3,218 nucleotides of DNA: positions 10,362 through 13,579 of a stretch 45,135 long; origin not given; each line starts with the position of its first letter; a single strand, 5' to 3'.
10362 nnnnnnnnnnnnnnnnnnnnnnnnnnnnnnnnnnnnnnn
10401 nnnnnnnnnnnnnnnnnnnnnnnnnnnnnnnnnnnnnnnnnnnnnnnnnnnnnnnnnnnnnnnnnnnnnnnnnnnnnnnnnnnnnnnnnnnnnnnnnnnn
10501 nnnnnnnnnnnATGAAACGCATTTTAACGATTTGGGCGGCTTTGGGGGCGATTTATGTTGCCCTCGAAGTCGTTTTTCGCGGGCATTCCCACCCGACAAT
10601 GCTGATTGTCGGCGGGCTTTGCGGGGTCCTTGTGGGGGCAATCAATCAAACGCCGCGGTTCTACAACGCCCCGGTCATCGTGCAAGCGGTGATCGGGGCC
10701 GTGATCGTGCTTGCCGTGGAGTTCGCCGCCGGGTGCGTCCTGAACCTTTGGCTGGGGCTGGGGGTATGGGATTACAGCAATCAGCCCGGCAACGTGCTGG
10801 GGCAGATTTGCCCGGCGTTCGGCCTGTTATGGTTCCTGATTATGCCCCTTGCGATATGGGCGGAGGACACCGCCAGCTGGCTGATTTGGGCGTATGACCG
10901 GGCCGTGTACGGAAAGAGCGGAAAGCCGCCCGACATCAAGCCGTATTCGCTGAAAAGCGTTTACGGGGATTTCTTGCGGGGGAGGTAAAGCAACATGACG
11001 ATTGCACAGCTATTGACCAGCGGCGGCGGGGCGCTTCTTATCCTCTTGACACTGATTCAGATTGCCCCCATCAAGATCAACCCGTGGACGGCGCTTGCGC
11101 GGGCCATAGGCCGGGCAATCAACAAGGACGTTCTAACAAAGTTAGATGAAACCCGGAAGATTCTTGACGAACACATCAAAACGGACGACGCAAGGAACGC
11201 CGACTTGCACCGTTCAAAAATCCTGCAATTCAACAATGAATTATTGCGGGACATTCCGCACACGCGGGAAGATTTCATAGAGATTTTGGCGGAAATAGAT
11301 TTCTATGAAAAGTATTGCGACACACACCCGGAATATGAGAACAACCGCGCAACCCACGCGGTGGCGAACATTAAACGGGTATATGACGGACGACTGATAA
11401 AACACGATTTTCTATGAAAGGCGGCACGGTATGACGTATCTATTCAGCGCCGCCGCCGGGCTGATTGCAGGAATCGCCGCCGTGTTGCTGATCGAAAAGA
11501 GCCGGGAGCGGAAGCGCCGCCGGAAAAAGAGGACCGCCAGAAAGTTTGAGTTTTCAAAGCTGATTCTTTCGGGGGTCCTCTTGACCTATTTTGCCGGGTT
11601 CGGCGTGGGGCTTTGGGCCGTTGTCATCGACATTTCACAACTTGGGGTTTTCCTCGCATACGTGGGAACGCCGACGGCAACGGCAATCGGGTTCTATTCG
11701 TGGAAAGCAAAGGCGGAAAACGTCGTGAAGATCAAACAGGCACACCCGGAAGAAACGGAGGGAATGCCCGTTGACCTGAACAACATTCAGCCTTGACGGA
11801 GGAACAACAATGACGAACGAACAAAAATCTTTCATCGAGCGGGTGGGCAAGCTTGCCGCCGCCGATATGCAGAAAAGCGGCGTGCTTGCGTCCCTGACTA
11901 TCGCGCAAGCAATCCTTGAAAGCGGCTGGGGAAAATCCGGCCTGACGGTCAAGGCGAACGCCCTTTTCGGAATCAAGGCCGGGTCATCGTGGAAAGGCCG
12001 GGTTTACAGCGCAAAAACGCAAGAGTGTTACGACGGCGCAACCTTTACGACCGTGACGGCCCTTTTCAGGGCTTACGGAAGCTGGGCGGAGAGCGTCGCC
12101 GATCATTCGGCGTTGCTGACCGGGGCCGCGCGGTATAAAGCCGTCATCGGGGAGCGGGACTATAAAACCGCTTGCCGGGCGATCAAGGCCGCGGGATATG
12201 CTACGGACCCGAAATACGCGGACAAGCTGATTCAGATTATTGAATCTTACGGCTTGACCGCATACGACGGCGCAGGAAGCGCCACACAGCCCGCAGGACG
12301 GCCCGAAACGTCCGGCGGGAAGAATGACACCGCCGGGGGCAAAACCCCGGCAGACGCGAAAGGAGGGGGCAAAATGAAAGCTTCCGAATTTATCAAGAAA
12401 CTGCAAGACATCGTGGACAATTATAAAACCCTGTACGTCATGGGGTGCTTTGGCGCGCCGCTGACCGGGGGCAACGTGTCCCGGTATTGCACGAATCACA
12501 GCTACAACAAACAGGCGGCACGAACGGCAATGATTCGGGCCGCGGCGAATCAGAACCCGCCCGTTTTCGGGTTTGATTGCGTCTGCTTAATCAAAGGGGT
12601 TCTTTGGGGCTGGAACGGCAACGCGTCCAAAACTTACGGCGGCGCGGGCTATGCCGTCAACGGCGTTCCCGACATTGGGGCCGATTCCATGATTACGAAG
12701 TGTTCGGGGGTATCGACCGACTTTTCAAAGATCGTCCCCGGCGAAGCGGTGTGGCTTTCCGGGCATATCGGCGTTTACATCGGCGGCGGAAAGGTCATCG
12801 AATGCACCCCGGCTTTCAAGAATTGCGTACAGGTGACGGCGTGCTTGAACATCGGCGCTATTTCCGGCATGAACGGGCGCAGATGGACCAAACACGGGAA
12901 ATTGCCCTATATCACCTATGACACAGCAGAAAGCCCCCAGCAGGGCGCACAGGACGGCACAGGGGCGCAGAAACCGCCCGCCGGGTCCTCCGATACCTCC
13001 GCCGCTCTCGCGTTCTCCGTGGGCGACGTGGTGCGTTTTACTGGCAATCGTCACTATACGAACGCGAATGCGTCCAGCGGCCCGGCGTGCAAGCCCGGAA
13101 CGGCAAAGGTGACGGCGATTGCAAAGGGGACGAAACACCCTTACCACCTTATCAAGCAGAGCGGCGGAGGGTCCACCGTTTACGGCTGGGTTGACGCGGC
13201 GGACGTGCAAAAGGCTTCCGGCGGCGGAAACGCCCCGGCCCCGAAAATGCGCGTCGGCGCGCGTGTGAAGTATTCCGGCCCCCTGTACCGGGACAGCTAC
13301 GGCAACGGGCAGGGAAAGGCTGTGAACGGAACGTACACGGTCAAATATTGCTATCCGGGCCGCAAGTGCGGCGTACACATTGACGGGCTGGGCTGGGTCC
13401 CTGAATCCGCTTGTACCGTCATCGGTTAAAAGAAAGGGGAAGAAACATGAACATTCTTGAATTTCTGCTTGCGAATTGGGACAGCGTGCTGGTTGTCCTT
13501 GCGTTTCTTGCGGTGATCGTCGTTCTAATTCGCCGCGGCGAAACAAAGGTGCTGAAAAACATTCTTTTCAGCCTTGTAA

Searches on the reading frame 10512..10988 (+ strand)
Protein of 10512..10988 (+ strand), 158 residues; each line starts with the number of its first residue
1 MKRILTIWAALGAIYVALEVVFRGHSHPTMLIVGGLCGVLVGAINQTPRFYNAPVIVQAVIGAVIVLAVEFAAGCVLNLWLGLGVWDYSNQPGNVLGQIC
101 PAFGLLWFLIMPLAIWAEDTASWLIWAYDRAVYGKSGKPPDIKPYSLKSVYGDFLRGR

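Call 59: search_protein_families(library=pfam, proteins=[window:10512-10988:+], max_evalue=0.001)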
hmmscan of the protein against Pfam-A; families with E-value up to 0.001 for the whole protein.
window:10512-10988:+ (158 aa): 1 family
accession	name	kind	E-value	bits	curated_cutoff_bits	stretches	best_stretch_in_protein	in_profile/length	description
PF06541.16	ABC_trans_CmpB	-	2.9e-10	40.9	25.9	1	20-115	25-113/151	Putative ABC-transporter type IV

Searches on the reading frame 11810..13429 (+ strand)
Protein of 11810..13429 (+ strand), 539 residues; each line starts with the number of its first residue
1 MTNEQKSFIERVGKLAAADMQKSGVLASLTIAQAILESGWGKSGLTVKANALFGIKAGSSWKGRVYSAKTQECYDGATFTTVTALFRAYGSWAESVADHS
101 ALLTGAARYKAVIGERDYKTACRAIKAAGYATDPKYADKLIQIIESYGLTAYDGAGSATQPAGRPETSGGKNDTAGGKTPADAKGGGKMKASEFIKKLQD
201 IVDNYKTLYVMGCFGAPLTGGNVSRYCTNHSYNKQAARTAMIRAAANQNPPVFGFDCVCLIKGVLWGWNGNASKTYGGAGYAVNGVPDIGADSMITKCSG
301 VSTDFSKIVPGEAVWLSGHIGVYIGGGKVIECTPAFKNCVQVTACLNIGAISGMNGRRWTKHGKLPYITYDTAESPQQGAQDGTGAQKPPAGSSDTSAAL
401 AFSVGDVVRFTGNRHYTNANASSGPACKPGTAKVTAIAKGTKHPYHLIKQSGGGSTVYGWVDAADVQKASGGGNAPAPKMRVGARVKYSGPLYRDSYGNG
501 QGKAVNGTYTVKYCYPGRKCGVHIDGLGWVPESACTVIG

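Call 36: search_protein_families(library=pfam, proteins=[window:11810-13429:+], max_evalue=0.001)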
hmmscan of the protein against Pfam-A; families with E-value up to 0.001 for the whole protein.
window:11810-13429:+ (539 aa): 1 family
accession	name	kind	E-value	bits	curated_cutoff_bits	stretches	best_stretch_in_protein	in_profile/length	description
PF01832.25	Glucosaminidase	-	1.9e-37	129.1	30.2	1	15-148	3-122/123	Mannosyl-glycoprotein endo-beta-N-acetylglucosaminidase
